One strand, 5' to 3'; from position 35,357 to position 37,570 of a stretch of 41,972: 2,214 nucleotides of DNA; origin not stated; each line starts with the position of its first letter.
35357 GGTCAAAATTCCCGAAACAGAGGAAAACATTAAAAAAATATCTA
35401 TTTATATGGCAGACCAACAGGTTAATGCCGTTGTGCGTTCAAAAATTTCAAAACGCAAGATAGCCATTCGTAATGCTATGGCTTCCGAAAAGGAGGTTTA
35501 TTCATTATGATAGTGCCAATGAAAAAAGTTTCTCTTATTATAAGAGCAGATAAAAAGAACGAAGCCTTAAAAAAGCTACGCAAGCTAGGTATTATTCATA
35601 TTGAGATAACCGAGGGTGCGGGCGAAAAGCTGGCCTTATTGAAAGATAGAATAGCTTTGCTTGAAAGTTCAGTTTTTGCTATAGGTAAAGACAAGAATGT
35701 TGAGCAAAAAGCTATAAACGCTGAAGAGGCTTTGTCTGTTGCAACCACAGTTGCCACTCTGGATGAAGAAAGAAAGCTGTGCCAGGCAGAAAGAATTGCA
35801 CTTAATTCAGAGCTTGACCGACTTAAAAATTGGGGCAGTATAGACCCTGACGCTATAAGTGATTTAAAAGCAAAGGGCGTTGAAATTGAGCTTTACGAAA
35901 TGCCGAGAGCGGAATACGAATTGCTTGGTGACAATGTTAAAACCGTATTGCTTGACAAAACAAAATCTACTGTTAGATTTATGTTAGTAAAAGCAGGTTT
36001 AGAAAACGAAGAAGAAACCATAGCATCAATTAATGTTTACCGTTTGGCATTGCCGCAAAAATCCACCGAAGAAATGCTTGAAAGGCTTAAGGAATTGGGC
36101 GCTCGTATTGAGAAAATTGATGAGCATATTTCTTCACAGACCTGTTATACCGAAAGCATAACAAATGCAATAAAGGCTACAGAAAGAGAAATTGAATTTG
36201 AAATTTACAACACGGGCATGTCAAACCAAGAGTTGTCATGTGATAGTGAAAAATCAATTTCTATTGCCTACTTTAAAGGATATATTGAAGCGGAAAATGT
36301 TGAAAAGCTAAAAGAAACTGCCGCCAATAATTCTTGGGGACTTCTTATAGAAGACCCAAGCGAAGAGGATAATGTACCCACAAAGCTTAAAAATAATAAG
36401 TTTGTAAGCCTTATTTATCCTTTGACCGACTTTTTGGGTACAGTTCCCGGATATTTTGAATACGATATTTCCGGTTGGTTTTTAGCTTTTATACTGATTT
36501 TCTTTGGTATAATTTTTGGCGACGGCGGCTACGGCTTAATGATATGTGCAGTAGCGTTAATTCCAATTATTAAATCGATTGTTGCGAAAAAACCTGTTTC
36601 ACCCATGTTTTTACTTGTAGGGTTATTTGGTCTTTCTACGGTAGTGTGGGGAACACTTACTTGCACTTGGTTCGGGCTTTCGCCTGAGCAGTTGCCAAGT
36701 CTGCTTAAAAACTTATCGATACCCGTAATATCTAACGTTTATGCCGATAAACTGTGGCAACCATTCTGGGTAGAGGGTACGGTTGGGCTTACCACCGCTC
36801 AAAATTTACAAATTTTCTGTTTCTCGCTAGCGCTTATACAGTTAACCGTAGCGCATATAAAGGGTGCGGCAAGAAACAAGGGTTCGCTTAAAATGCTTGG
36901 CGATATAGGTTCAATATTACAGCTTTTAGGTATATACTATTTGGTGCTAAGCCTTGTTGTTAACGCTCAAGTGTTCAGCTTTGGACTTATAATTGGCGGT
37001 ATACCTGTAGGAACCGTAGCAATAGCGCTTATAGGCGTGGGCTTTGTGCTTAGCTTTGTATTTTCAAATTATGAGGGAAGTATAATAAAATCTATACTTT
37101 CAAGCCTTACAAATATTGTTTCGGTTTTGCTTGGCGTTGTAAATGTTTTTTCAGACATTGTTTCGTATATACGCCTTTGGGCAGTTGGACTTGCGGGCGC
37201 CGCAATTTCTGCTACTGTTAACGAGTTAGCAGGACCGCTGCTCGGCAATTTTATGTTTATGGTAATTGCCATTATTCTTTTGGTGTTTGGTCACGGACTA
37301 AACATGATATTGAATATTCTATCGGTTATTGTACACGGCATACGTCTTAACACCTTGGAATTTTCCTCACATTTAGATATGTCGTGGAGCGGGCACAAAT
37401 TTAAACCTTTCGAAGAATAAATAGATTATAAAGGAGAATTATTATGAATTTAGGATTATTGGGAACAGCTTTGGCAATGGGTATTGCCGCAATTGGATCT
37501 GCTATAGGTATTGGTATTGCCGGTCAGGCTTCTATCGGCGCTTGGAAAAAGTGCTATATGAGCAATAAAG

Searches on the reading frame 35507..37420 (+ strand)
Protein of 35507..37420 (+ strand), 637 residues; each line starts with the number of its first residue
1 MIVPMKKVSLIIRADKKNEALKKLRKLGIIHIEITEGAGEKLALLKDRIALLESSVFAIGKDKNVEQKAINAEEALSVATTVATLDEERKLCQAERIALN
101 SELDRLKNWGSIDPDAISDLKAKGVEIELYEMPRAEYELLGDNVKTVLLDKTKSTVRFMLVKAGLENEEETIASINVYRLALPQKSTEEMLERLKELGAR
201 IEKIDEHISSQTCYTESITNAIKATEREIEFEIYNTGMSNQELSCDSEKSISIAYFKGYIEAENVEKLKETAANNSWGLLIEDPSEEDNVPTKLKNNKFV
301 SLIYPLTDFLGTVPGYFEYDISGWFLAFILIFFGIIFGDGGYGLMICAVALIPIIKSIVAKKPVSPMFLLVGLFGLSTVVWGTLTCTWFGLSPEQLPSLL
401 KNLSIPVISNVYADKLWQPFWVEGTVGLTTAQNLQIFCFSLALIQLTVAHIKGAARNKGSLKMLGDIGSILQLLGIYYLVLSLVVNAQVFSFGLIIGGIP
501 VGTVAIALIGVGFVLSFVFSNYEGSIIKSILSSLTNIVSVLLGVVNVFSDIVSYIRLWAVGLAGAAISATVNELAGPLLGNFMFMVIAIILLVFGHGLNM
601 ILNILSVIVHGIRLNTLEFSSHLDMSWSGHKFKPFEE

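Call 8: search_protein_families(library=pfam, proteins=[window:35507-37420:+], max_evalue=0.001)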
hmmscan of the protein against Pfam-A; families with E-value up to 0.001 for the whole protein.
window:35507-37420:+ (637 aa): 1 family
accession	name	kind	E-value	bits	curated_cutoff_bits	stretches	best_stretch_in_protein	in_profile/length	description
PF01496.24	V_ATPase_I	-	6.7e-14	51.3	30.7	2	544-636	715-814/815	V-type ATPase 116kDa subunit family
